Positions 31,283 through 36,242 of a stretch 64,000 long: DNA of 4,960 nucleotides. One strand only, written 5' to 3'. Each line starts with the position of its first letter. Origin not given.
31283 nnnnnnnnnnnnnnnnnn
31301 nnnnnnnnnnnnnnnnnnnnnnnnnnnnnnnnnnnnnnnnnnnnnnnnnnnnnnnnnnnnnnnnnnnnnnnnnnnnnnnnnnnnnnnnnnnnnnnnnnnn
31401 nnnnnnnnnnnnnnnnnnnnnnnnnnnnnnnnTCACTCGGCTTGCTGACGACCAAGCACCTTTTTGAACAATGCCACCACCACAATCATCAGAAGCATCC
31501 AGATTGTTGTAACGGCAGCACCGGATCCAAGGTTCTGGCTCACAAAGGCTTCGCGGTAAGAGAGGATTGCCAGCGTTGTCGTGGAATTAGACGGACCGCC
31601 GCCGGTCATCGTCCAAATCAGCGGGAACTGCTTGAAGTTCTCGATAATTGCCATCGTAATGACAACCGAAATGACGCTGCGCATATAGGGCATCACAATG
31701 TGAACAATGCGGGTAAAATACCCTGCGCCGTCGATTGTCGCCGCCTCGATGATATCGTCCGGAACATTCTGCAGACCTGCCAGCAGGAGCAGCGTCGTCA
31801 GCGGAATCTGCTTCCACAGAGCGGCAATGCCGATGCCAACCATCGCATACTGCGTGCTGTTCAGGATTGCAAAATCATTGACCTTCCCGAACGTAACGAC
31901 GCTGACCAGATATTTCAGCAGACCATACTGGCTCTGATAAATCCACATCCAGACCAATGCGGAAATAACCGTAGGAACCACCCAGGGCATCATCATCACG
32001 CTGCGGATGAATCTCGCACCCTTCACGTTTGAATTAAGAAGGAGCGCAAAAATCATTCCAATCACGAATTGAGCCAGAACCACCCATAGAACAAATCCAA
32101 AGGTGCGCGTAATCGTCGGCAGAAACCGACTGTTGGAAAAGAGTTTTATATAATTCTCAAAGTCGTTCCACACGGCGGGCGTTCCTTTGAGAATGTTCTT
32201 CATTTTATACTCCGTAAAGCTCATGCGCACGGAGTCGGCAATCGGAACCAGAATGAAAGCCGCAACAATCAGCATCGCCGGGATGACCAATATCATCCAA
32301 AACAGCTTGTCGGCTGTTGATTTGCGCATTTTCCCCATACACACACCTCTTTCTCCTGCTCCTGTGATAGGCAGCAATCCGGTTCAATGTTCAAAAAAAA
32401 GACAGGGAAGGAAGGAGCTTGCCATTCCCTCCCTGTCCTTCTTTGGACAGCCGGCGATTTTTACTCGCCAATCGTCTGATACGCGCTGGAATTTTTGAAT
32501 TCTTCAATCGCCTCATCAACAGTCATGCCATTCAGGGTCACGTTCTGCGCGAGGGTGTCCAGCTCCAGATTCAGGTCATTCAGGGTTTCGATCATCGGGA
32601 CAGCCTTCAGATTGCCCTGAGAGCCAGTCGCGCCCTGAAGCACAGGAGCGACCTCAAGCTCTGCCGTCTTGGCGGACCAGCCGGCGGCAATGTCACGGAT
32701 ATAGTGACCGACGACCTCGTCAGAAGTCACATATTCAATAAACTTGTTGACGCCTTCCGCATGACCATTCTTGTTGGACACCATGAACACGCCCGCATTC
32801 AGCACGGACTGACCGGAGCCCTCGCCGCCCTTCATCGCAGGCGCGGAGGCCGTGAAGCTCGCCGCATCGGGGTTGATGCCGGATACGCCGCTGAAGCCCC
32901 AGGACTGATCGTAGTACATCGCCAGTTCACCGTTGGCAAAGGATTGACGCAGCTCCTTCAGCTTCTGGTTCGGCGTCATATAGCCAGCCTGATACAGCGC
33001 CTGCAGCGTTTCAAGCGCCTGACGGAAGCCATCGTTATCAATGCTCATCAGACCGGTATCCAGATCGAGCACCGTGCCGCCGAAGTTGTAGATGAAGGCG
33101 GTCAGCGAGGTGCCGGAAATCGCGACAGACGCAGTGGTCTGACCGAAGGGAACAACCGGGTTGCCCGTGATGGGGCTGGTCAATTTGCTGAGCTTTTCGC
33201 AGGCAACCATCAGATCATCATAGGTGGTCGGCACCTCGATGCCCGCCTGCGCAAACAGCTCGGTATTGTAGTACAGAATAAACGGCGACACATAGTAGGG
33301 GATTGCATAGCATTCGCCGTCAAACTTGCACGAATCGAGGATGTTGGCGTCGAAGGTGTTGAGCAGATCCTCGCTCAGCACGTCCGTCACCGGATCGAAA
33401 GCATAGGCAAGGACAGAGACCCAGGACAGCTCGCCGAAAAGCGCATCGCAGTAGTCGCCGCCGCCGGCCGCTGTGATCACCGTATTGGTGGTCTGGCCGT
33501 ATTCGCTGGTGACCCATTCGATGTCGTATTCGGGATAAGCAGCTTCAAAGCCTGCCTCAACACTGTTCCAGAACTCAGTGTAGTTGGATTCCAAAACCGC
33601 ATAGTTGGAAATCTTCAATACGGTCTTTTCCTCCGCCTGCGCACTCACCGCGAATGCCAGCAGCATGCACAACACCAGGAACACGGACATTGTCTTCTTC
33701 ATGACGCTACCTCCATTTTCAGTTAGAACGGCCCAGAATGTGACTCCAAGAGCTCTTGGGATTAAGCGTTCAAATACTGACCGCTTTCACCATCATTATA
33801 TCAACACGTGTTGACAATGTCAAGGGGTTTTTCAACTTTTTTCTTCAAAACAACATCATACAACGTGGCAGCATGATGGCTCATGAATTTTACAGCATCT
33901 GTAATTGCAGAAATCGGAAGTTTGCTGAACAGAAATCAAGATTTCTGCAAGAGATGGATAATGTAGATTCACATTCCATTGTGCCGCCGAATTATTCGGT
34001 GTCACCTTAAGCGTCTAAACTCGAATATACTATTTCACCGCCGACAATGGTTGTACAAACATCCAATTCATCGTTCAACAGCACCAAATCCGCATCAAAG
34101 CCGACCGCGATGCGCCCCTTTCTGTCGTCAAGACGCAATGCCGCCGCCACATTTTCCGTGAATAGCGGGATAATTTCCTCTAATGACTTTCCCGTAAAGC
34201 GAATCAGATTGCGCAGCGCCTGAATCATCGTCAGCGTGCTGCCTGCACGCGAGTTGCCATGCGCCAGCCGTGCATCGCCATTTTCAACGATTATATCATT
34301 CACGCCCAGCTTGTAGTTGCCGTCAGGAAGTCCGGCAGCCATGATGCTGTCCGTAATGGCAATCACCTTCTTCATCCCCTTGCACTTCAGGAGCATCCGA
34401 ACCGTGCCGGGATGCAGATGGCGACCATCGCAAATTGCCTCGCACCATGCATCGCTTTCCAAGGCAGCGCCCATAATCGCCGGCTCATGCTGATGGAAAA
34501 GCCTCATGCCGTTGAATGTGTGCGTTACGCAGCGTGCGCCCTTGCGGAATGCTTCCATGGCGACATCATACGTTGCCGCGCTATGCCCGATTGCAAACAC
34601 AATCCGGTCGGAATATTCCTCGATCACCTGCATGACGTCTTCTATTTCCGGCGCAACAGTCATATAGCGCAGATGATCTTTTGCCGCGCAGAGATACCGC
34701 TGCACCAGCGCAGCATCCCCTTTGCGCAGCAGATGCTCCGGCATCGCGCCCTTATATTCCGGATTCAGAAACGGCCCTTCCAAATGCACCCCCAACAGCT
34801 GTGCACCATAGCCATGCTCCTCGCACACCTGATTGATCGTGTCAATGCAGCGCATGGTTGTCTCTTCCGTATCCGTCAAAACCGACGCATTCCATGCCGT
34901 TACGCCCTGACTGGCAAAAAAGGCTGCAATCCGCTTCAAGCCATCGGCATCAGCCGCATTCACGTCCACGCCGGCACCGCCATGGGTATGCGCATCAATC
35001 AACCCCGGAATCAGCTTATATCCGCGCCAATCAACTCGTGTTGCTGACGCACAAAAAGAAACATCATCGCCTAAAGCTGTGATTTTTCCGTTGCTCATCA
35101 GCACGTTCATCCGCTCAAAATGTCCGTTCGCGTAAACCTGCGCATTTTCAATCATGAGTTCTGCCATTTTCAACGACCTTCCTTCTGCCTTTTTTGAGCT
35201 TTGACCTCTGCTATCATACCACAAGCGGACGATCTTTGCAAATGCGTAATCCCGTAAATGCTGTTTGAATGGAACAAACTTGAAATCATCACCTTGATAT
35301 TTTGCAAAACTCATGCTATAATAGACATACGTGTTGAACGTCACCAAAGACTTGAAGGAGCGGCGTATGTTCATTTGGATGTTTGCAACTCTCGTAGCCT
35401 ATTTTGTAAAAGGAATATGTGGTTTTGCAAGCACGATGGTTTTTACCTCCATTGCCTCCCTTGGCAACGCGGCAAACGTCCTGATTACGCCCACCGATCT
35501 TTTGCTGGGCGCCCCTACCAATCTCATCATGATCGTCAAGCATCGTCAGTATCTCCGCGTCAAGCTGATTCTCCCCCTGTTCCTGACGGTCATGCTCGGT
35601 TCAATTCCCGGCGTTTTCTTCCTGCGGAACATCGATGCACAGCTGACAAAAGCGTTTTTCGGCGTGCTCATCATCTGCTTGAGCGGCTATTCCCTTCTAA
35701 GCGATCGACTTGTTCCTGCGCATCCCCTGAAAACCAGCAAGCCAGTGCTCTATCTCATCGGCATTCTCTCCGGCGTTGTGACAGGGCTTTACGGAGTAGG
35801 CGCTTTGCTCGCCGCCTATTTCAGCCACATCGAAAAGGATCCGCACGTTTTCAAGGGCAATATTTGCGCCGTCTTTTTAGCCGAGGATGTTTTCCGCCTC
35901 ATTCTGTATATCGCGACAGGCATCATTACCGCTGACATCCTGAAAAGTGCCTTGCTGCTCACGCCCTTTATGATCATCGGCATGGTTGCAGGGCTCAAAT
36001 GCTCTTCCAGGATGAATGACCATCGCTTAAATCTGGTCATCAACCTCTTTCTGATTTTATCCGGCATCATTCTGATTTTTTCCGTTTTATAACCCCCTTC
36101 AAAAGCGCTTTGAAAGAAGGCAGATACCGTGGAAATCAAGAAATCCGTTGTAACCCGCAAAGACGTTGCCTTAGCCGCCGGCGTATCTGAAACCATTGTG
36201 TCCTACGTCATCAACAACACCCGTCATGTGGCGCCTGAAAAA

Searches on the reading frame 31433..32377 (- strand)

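Call 38: search_protein_families(library=pfam, proteins=[window:31433-32377:-], max_evalue=0.00001)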
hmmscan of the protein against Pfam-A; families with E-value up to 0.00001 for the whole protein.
window:31433-32377:- (314 aa): 1 family
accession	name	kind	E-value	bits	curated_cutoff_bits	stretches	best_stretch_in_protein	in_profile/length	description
PF00528.27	BPD_transp_1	-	1.2e-21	77.7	26.4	1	104-310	2-180/184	Binding-protein-dependent transport system inner membrane component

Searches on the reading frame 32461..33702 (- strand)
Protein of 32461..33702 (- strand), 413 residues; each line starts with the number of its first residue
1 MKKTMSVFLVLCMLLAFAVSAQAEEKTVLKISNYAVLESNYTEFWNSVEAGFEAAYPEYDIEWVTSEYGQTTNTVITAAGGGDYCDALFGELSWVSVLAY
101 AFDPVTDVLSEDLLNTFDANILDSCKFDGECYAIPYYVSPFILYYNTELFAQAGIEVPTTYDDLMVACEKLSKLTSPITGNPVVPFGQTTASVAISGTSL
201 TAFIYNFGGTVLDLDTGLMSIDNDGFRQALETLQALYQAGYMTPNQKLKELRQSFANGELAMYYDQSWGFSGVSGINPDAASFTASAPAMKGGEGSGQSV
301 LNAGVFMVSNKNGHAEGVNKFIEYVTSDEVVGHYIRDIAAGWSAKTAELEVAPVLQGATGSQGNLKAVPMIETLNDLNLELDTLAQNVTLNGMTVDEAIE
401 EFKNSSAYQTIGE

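Call 38: search_protein_families(library=pfam, proteins=[window:32461-33702:-], max_evalue=0.00001)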
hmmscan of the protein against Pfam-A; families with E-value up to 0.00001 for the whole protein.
window:32461-33702:- (413 aa): 3 families
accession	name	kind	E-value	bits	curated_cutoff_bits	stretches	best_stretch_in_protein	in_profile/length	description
PF01547.30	SBP_bac_1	-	4.2e-31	109.5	26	1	39-330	6-305/307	Bacterial extracellular solute-binding protein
PF13416.11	SBP_bac_8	-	1.9e-29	103.8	27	1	52-336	6-254/279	Bacterial extracellular solute-binding protein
PF13343.11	SBP_bac_6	-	9.2e-06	25.7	24.6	0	126-165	52-87/245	Bacterial extracellular solute-binding protein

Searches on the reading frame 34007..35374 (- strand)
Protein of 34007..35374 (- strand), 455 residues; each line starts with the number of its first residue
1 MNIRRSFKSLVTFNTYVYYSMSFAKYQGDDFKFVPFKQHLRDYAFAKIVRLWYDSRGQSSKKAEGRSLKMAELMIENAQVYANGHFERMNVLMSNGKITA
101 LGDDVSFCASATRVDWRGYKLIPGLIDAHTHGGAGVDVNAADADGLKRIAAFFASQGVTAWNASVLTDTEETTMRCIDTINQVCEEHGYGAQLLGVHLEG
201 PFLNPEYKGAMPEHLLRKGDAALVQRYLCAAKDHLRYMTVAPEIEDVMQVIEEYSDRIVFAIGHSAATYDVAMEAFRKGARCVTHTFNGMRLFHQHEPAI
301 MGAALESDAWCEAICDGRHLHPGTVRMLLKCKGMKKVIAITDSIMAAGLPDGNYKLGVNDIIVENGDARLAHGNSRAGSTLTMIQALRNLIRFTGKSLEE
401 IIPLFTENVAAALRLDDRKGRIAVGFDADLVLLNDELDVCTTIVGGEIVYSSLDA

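Call 39: search_protein_families(library=pfam, proteins=[window:34007-35374:-], max_evalue=0.00001)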
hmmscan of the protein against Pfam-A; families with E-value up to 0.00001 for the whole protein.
window:34007-35374:- (455 aa): 2 families
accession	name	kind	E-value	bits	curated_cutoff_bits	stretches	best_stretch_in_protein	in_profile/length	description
PF01979.26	Amidohydro_1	-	9.4e-27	94.6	25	1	121-449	2-345/345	Amidohydrolase family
PF07969.17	Amidohydro_3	-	7.6e-14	52.5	29.7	1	396-450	407-472/472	Amidohydrolase family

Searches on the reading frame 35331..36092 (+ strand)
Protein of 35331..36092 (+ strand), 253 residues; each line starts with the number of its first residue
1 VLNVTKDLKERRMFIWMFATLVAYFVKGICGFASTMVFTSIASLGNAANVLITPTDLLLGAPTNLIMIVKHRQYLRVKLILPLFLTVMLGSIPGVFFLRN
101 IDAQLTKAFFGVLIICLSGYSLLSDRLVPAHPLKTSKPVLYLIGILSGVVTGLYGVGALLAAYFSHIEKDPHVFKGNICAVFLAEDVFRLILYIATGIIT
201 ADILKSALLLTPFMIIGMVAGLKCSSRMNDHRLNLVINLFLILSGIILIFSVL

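Call 39: search_protein_families(library=pfam, proteins=[window:35331-36092:+], max_evalue=0.00001)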
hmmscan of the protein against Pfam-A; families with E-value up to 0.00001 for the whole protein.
window:35331-36092:+ (253 aa): 1 family
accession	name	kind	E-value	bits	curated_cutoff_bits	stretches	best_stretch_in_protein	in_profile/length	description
PF01925.25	TauE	-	6.6e-27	95.1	32.6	1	17-246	2-235/237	Sulfite exporter TauE/SafE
